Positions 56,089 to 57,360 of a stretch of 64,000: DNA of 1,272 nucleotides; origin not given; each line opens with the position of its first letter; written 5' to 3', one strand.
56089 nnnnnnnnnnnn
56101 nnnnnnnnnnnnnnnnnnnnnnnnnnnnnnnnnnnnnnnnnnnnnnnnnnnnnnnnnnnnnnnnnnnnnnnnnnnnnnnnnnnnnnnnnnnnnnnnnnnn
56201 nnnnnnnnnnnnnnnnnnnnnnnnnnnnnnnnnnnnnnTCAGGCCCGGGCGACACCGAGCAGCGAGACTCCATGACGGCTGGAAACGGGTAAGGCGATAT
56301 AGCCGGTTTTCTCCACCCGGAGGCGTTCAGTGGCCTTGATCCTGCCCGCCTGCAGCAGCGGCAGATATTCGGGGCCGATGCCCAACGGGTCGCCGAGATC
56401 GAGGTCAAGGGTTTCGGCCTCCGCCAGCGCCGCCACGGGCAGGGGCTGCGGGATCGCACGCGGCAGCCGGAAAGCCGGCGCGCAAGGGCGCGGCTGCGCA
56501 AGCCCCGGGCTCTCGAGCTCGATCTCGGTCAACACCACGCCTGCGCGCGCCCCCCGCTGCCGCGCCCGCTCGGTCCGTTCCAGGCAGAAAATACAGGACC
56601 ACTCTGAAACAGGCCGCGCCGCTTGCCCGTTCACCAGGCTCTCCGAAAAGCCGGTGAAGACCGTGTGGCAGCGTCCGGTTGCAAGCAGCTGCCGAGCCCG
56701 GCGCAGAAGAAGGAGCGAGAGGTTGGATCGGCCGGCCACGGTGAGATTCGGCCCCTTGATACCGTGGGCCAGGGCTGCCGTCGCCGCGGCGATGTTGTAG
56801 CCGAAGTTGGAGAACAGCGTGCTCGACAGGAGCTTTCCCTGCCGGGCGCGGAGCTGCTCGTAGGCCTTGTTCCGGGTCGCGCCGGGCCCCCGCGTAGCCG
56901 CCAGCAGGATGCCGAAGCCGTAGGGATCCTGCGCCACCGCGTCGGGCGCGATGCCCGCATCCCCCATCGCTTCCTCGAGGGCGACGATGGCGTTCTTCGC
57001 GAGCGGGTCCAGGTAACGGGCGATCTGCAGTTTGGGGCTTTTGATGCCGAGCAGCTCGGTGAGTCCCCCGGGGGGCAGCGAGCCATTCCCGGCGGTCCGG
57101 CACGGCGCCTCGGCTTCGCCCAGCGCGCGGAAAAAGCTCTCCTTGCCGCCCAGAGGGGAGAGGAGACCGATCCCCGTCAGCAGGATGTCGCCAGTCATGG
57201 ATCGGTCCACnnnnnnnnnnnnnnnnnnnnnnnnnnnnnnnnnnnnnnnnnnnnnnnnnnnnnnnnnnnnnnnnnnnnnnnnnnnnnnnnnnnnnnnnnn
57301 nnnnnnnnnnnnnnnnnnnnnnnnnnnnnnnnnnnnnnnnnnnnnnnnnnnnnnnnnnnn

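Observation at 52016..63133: Uncharacterised type II PKS/FAS-like cluster: acyl-AMP ligase + ACP + KS/Cys-less KS + hotdog dehydratase, combined with a crotonase, two MDR reductases, an extra FabF and two alpha/beta hydrolases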

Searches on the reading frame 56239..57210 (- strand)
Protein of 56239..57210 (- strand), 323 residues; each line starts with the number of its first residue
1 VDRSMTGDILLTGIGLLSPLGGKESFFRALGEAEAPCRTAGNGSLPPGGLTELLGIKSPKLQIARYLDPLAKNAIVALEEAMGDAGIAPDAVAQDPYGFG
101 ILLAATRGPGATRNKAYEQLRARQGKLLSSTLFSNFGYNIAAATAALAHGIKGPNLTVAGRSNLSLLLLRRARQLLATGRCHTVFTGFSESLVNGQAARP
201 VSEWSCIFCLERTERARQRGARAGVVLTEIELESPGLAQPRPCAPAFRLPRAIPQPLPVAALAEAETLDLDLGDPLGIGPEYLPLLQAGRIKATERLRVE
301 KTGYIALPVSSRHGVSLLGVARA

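Call 6: search_protein_families(library=pfam, proteins=[window:56239-57210:-], max_evalue=0.01)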
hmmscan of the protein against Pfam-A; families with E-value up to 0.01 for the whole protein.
window:56239-57210:- (323 aa): 1 family
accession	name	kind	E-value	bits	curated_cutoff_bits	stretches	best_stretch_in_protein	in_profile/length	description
PF00109.32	ketoacyl-synt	-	3.3e-13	50.3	20.8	1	63-229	82-239/252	Beta-ketoacyl synthase, N-terminal domain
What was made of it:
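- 56239..57198 (-): Cys-less, shortened KS homologue (319 aa). Predicted partner subunit of the KS, equivalent in role to a CLF or CYF. Only the N-terminal KS domain is detectable (call 6).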

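Call 8: search_protein_families(library=ncbifam, proteins=[window:56239-57210:-], max_evalue=0.001)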
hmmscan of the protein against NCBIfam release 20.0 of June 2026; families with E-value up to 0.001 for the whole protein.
window:56239-57210:- (323 aa): 4 families
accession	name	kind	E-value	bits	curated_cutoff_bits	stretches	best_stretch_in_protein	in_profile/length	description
TIGR03150.1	fabF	equivalog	9.6e-09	34.4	493.75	1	61-194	62-193/407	beta-ketoacyl-ACP synthase II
NF004970.0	PRK06333.1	subfamily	5.8e-08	32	525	1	64-194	76-205/424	beta-ketoacyl-ACP synthase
NF005589.0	PRK07314.1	subfamily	2.9e-06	26.3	387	1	64-193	68-195/413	beta-ketoacyl-ACP synthase II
NF005935.0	PRK07967.1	equivalog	0.00068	18.6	630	0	62-193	63-193/406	beta-ketoacyl-ACP synthase I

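Call 11: search_solved_structures(query=window:56239-57210:-, max_evalue=0.01)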
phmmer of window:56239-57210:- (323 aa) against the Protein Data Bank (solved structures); distinct sequences matched with E-value up to 0.01: 19.
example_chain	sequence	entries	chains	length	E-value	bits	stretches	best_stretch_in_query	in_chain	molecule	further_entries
1j3n_A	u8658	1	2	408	2.3e-07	33.8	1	9-197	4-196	3-oxoacyl-(acyl-carrier protein) synthase II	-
4ddo_A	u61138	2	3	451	1.2e-05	28.1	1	4-192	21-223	3-oxoacyl-[acyl-carrier-protein] synthase 2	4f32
6kxd_B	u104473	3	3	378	1.9e-05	27.5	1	7-193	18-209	Ketosynthase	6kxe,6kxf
3e60_A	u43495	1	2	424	2.5e-05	27.1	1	60-197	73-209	3-oxoacyl-[acyl-carrier-protein ] synthase II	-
7pps_A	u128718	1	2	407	0.0001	25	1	10-190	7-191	3-oxoacyl-[acyl-carrier-protein] synthase 1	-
4xox_A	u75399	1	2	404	0.00014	24.6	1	9-195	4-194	3-oxoacyl-ACP synthase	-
3kzu_A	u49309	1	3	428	0.00016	24.4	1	45-194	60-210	3-oxoacyl-(Acyl-carrier-protein) synthase ii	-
1ek4_A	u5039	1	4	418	0.00058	22.6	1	9-193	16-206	BETA-KETOACYL [ACYL CARRIER PROTEIN] SYNTHASE I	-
1f91_A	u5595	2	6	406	0.00071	22.3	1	10-193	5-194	BETA-KETOACYL-[ACYL-CARRIER-PROTEIN] SYNTHASE I | FATTY ACID SYNTHASE, KS DOMAIN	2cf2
2byw_A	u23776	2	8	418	0.0027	20.4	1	9-193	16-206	3-OXOACYL-[ACYL-CARRIER-PROTEIN] SYNTHASE I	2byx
1dd8_A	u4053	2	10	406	0.0033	20.1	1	10-193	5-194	BETA-KETOACYL [ACYL CARRIER PROTEIN] SYNTHASE I | KETOACYL SYNTHASE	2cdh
2byy_A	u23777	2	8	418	0.005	19.5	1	11-193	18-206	3-OXOACYL-[ACYL-CARRIER-PROTEIN] SYNTHASE I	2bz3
2byz_A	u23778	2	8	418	0.005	19.5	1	11-193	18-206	3-OXOACYL-[ACYL-CARRIER-PROTEIN] SYNTHASE I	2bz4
7sz9_A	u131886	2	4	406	0.0052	19.4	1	60-193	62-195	3-oxoacyl-[acyl-carrier-protein] synthase 1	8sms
1h4f_A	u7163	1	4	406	0.0053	19.4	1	60-193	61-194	3-OXOACYL-[ACYL-CARRIER-PROTEIN] SYNTHASE I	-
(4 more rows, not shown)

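Call 17: search_protein_families(library=ncbifam, proteins=[window:56239-57210:-], max_evalue=10)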
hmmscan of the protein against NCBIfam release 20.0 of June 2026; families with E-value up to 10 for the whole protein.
window:56239-57210:- (323 aa): 6 families
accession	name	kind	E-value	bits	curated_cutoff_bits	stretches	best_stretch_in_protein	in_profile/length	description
TIGR03150.1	fabF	equivalog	9.6e-09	34.4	493.75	1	61-194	62-193/407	beta-ketoacyl-ACP synthase II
NF004970.0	PRK06333.1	subfamily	5.8e-08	32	525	1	64-194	76-205/424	beta-ketoacyl-ACP synthase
NF005589.0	PRK07314.1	subfamily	2.9e-06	26.3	387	1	64-193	68-195/413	beta-ketoacyl-ACP synthase II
NF005935.0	PRK07967.1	equivalog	0.00068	18.6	630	1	62-193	63-193/406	beta-ketoacyl-ACP synthase I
NF006274.0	PRK08439.1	equivalog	0.014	14.2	621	1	70-165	72-165/406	beta-ketoacyl-ACP synthase II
NF058659.1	cispenta_AmcG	equivalog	0.024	14.3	80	1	64-185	21-137/157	cispentacin moiety biosynthesis protein AmcG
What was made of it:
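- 56239..57198 (-): AmcG model 14 bits against a cutoff of 80 (call 17).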

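Call 18: find_homologous_proteins(query=window:56239-57210:-, max_evalue=0.001)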
Query window:56239-57210:- (323 aa): 22 proteins with E <= 0.001 among 8000 candidates.
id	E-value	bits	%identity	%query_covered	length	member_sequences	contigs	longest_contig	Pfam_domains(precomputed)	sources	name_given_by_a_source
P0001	5.5e-186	635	93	99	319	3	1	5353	PF00109.33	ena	-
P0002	3.3e-183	626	93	99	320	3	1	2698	PF00109.33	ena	-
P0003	3.7e-177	606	88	99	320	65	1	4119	PF00109.33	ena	-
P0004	4.3e-175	600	89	99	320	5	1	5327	PF00109.33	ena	-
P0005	3.6e-170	583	87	99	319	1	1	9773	PF00109.33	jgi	jgi:hypothetical protein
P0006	2.3e-168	577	88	99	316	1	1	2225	PF00109.33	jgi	jgi:hypothetical protein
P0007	9.2e-135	467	74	98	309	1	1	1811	PF00109.33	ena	-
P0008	3.9e-121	422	66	98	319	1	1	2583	PF00109.33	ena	-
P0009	1.0e-120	421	66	98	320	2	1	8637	PF00109.33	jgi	jgi:hypothetical protein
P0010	3.9e-115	403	64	99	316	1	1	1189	PF00109.33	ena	-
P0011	1.4e-109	384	62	99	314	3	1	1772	PF00109.33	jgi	jgi:3-oxoacyl-(acyl-carrier-protein) synthase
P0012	1.0e-107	378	60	99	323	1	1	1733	PF00109.33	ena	-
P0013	5.0e-105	369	62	99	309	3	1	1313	PF00109.33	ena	-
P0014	2.7e-102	360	61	99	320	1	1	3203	PF00109.33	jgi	jgi:hypothetical protein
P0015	2.0e-101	358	60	98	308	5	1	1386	PF00109.33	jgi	jgi:hypothetical protein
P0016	1.8e-97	345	59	98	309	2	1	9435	PF00109.33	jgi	jgi:hypothetical protein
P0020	1.8e-72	263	45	99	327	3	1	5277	PF00109.33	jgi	jgi:hypothetical protein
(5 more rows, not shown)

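Call 19: find_encoding_contigs(protein=P0005, flank=10000, max_places=3)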
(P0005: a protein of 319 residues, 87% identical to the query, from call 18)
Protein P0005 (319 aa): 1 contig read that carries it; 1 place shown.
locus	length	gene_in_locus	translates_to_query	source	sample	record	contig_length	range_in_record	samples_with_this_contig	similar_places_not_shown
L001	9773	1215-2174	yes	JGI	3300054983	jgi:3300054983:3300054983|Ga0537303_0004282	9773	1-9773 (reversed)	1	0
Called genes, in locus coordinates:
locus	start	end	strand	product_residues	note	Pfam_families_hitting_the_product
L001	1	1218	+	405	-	?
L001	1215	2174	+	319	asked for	PF00109:ketoacyl-synt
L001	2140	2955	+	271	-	PF00378:ECH_1, PF16113:ECH_2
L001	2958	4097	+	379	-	PF08240:ADH_N, PF00107:ADH_zinc_N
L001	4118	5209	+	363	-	PF08240:ADH_N, PF00107:ADH_zinc_N, PF13602:ADH_zinc_N_2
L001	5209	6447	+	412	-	PF00109:ketoacyl-synt, PF02801:Ketoacyl-synt_C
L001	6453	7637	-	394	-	PF00487:FA_desaturase, PF01610:DDE_Tnp_ISL3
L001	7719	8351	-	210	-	PF00072:Response_reg, PF08281:Sigma70_r4_2 (faint), PF00196:GerE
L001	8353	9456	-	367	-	PF14361:RsbRD_N (weak), PF07730:HisKA_3 (weak), PF13581:HATPase_c_2 (weak), PF02518:HATPase_c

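Call 20: find_encoding_contigs(protein=P0016, flank=10000, max_places=3)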
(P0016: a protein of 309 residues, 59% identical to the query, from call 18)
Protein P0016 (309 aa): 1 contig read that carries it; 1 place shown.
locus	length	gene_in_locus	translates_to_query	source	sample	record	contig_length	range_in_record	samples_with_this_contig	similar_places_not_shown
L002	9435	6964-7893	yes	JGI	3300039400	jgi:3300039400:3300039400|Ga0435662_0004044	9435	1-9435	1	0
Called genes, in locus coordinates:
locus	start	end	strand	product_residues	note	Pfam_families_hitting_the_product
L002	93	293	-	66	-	-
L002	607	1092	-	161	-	-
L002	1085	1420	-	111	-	PF08681:TacA1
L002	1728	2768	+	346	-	PF00924:MS_channel_2nd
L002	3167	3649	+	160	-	PF07977:FabA, PF22818:ApeI-like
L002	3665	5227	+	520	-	PF00501:AMP-binding, PF13193:AMP-binding_C (weak)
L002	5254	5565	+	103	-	PF00550:PP-binding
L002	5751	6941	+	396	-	PF00109:ketoacyl-synt, PF02801:Ketoacyl-synt_C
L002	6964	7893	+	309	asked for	PF00109:ketoacyl-synt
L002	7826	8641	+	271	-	PF00378:ECH_1, PF16113:ECH_2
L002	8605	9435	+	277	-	?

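Call 21: find_encoding_contigs(protein=P0009, flank=10000, max_places=3)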
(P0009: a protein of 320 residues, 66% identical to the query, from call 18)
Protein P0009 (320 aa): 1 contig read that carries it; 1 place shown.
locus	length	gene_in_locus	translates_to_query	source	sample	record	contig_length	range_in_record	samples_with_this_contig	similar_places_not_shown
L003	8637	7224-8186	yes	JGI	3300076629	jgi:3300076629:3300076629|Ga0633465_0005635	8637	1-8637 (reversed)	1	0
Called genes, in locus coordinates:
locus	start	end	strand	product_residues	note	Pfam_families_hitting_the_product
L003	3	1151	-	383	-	?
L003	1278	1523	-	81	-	PF05598:DUF772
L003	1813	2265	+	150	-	-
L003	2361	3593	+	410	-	PF00109:ketoacyl-synt, PF00108:Thiolase_N, PF02801:Ketoacyl-synt_C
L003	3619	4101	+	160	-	PF07977:FabA, PF22818:ApeI-like (weak)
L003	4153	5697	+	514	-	PF00501:AMP-binding, PF13193:AMP-binding_C (weak)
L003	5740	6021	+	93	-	PF00550:PP-binding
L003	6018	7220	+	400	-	PF00109:ketoacyl-synt, PF02801:Ketoacyl-synt_C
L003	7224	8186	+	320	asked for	PF00109:ketoacyl-synt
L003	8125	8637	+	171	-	?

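Call 22: find_encoding_contigs(protein=P0020, flank=10000, max_places=3)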
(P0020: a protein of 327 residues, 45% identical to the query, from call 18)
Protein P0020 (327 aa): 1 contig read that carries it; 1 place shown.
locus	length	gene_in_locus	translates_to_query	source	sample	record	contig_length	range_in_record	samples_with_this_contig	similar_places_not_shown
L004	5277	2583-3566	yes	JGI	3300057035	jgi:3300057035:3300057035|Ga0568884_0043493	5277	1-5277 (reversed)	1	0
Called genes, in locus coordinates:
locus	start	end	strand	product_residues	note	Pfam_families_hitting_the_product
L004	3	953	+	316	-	?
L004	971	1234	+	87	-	PF00550:PP-binding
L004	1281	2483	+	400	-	PF00109:ketoacyl-synt, PF02801:Ketoacyl-synt_C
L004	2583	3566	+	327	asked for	PF00109:ketoacyl-synt (weak)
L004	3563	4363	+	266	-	PF00378:ECH_1, PF16113:ECH_2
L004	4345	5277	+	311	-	?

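Call 24: find_related_loci(query=A1, collection=genome_contigs, flank=10000)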
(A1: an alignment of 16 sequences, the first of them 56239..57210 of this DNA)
Query A1 (323 aa) in genome_contigs; peptide patterns used: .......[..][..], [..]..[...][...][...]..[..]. (x = any residue, [..] = any of these).
20 stretches matched a pattern; 4 encode a relative of the query (tblastn E <= 1e-3); 4 distinct loci.
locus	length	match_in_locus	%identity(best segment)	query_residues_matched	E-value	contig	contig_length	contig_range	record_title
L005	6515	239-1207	89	2-323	0e+0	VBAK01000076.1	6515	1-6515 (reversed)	MAG: Bacillati bacterium ANGP1 isolate NP_3 14_0903_12_20cm_scaffold_8410, whole genome shotgun sequence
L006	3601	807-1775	89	2-323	0e+0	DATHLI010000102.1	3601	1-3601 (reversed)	MAG TPA_asm: bacterium isolate SMAG_U12602 k141_377703, whole genome shotgun sequence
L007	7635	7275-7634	91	2-120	3e-65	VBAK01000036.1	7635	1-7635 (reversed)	MAG: Bacillati bacterium ANGP1 isolate NP_3 14_0903_12_20cm_scaffold_6145, whole genome shotgun sequence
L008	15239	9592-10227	48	9-221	5e-58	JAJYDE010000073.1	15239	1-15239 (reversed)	MAG: Deltaproteobacteria bacterium isolate BP9.bin85 NODE_7482_length_15239_cov_1.537057, whole genome shotgun sequence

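Call 30: search_protein_families(library=pfam, proteins=[L008:1880-2722:+, L008:2719-3195:+, L008:3107-3616:+, L008:4149-5693:+, L008:5881-6378:+, L008:8066-8344:+, L008:10544-11284:+, L008:11242-12411:+, L008:13803-14426:+, L008:1378-1800:+], max_evalue=0.001)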
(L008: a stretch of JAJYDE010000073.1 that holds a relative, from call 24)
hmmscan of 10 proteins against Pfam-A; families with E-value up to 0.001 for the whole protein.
L008:1880-2722:+ (280 aa): 1 family
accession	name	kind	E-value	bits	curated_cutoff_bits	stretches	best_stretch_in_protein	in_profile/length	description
PF13484.11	Fer4_16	-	8.4e-07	30.1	30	1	183-257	4-65/66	4Fe-4S double cluster binding domain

L008:2719-3195:+ (158 aa): 2 families
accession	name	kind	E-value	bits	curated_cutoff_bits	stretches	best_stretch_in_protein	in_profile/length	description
PF01575.25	MaoC_dehydratas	-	6.2e-19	68.2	27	1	18-115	14-110/123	MaoC like domain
PF13452.11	FAS1_DH_region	-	4.5e-07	30.5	22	1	16-136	8-131/132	FAS1-like, dehydratase domain region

L008:3107-3616:+ (169 aa): 7 families
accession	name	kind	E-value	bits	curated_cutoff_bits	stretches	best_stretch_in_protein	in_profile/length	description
PF01047.28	MarR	-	3.7e-13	49.6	24.6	1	59-116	1-58/59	MarR family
PF12802.13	MarR_2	-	4.4e-12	46.4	27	1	59-116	3-61/61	MarR family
PF13463.12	HTH_27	-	4.4e-07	30.5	22.2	1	62-125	4-68/68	Winged helix DNA-binding domain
PF13601.12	HTH_34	-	2.1e-05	25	27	1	65-136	4-76/80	Winged helix DNA-binding domain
PF13412.12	HTH_24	-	0.00013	21.9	21.9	1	66-105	8-47/48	Winged helix-turn-helix DNA-binding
PF22381.2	Staph_reg_Sar_Rot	-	0.00036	21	27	0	57-128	10-81/85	Transcriptional regulator SarA/Rot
PF04182.18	B-block_TFIIIC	-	0.00084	19.8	22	0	74-110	17-53/73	B-block binding subunit of TFIIIC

L008:4149-5693:+ (514 aa): 2 families
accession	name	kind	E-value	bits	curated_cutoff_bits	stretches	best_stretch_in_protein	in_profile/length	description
PF04055.27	Radical_SAM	-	3.3e-18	66.9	29.5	1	255-412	5-164/166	Radical SAM superfamily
PF02310.24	B12-binding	-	2.9e-06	27.5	32.1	1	144-217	41-118/121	B12 binding domain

L008:5881-6378:+ (165 aa): 1 family
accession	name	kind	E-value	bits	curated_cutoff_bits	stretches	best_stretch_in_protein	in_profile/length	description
PF07977.19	FabA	-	1.7e-18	67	23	1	25-147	1-136/138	FabA-like domain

L008:8066-8344:+ (92 aa): 0 families

L008:10544-11284:+ (246 aa): 2 families
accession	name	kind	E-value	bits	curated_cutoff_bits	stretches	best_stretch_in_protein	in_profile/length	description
PF00378.25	ECH_1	-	4.1e-36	125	27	1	15-217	7-208/251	Enoyl-CoA hydratase/isomerase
PF16113.10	ECH_2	-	6.9e-17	62.4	27.2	1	16-152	3-142/335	Enoyl-CoA hydratase/isomerase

L008:11242-12411:+ (389 aa): 1 family
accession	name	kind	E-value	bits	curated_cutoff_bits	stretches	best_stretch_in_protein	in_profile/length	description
PF00724.26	Oxidored_FMN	-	3.4e-62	211.1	27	1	17-345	2-334/342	NADH:flavin oxidoreductase / NADH oxidase family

L008:13803-14426:+ (207 aa): 1 family
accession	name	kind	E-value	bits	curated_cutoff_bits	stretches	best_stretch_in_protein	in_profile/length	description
PF00239.26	Resolvase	-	1.6e-39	135.8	23.3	1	21-153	2-144/145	Resolvase, N terminal domain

L008:1378-1800:+ (140 aa): 0 families

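Call 55: find_related_loci(query=A1, collection=metagenome_contigs, flank=10000)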
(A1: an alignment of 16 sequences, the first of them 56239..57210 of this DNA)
Query A1 (323 aa) in metagenome_contigs; peptide patterns used: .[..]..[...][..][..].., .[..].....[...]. (x = any residue, [..] = any of these).
367 stretches matched a pattern; 19 encode a relative of the query (tblastn E <= 1e-3); 19 distinct loci.
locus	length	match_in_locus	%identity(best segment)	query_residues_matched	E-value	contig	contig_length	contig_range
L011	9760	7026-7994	89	2-323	0e+0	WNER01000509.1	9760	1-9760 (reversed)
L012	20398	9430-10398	89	2-323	0e+0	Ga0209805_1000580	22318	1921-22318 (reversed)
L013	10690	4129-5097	89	2-323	0e+0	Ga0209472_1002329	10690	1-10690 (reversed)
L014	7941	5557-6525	89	1-323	4e-169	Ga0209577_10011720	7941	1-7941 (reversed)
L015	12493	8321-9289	89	1-323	2e-169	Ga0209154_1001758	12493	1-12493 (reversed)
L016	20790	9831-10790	94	2-320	5e-167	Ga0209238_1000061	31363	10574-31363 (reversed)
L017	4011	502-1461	89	1-320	6e-172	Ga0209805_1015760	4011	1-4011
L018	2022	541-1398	45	9-298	1e-64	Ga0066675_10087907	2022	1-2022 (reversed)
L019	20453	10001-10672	52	9-234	1e-61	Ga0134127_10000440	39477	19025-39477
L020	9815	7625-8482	44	9-298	6e-61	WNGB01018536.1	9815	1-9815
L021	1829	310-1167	43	9-298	7e-63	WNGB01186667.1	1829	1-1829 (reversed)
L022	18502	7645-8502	44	9-298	6e-61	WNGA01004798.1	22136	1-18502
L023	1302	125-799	50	9-233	2e-61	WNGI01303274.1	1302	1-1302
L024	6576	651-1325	47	9-233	1e-55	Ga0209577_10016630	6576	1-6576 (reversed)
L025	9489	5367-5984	48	8-211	7e-55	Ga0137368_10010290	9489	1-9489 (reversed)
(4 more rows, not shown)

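Call 59: search_protein_families(library=pfam, proteins=[L022:169-1296:+, L022:1495-2259:+, L022:10638-11597:+, L022:11662-12945:+, L022:13095-14471:+, L022:14589-15770:+, L022:15954-17195:+, L022:17192-17596:+, L022:17295-18425:-, L022:3467-4357:+], max_evalue=0.0001)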
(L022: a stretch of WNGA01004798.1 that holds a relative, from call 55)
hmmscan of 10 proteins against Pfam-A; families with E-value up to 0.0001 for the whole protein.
L022:169-1296:+ (375 aa): 0 families

L022:1495-2259:+ (254 aa): 0 families

L022:10638-11597:+ (319 aa): 1 family
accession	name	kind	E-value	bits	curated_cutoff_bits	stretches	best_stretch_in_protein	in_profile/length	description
PF01734.28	Patatin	-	7e-31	108.4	27.7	1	8-188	1-190/191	Patatin-like phospholipase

L022:11662-12945:+ (427 aa): 2 families
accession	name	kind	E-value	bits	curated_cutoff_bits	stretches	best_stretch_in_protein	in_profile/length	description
PF01168.26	Ala_racemase_N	-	5.8e-21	75.7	24.1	1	82-302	4-216/220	Alanine racemase, N-terminal domain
PF14031.13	D-ser_dehydrat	-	4.9e-19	69.2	22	1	319-407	1-97/97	Putative serine dehydratase domain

L022:13095-14471:+ (458 aa): 2 families
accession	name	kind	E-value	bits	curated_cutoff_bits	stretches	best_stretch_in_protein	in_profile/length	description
PF02447.22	GntP_permease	-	3.7e-156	520.7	22.5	1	15-455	3-438/440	GntP family permease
PF03600.22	CitMHS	-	5.3e-12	45.9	31.9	1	28-406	3-336/336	Citrate transporter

L022:14589-15770:+ (393 aa): 1 family
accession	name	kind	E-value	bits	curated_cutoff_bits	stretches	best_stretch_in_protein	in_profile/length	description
PF01244.27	Peptidase_M19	-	5.3e-47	160.9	26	1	163-386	105-319/319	Membrane dipeptidase (Peptidase family M19)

L022:15954-17195:+ (413 aa): 2 families
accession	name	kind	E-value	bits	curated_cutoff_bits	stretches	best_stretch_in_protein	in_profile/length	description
PF07690.21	MFS_1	-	2.8e-62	211.1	33.4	2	16-361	1-347/347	Major Facilitator Superfamily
PF06779.20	MFS_4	-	1.6e-11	44.6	26.3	1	27-390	9-361/364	Uncharacterised MFS-type transporter YbfB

L022:17192-17596:+ (134 aa): 0 families

L022:17295-18425:- (376 aa): 1 family
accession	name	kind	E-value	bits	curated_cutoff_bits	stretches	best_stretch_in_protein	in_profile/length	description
PF02633.19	Creatininase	-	2.1e-40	139.1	31.3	1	144-340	2-195/238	Creatinine amidohydrolase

L022:3467-4357:+ (296 aa): 1 family
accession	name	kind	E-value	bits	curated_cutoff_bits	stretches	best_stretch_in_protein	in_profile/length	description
PF07977.19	FabA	-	7.5e-19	68.2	23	1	156-278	1-136/138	FabA-like domain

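Call 61: search_protein_families(library=pfam, proteins=[L019:12788-13729:+, L019:13870-15717:-, L019:15714-18017:-, L019:18497-19747:-, L019:3573-4496:+, L019:2465-3268:-, L019:578-1393:+, L019:6376-6864:+], max_evalue=0.0001)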
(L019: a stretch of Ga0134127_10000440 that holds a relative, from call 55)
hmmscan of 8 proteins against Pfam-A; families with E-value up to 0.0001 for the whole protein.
L019:12788-13729:+ (313 aa): 1 family
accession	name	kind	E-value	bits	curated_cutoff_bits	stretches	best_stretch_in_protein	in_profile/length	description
PF01734.28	Patatin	-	2.4e-23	83.8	27.7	1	5-185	1-190/191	Patatin-like phospholipase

L019:13870-15717:- (615 aa): 1 family
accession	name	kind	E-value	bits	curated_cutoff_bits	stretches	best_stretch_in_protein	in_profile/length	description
PF13401.12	AAA_22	-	7.6e-09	36.4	27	1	289-413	4-127/130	AAA domain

L019:15714-18017:- (767 aa): 0 families

L019:18497-19747:- (416 aa): 0 families

L019:3573-4496:+ (307 aa): 0 families

L019:2465-3268:- (267 aa): 0 families

L019:578-1393:+ (271 aa): 0 families

L019:6376-6864:+ (162 aa): 2 families
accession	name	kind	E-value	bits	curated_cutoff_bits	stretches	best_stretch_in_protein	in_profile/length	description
PF07977.19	FabA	-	1e-19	71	23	1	22-144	1-136/138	FabA-like domain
PF01575.25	MaoC_dehydratas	-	1e-05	25.6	27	1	69-119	50-99/123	MaoC like domain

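Call 62: predict_structure(alignment_id=A1)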
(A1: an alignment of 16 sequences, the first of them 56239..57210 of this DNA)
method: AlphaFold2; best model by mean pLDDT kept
length: 323 residues; sequences in the alignment: 16
mean_pLDDT: 48.7   pTM: 0.51
mean pLDDT of the five models: 48.7, 48.4, 43.8, 37.9, 37.7
residues with pLDDT >= 90: 0; 70-90: 48; 50-70: 71; < 50: 204
segments of 3 or more residues with pLDDT < 50: 1-6, 15-78, 80-167, 174-206, 238-243, 272-278
pLDDT, mean of each block of 10 residues (from residue 1): 46 49 41 35 32 37 37 46 43 37 32 43 39 33 38 31 46 46 29 36 49 58 71 59 65 68 73 49 69 68 74 73 80
secondary structure, 60 per line:
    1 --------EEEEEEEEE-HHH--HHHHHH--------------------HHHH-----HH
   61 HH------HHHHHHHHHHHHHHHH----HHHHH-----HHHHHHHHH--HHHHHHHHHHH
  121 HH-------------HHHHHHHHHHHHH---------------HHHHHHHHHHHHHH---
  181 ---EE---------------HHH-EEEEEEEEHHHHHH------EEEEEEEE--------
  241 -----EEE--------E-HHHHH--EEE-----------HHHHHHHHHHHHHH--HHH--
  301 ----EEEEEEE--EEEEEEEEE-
elements in order: E9-17 H24-29 H50-53 H59-62 H69-84 H89-93 H99-107 H110-122 H136-148 H164-177 E205-212 H213-218 E225-232 E246-248 H259-263 E266-268 H280-293 E305-311 E314-322
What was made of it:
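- Tried and rejected: First AlphaFold run: the partner with the 16-sequence alignment gave pLDDT 49 and was unusable (call 62).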
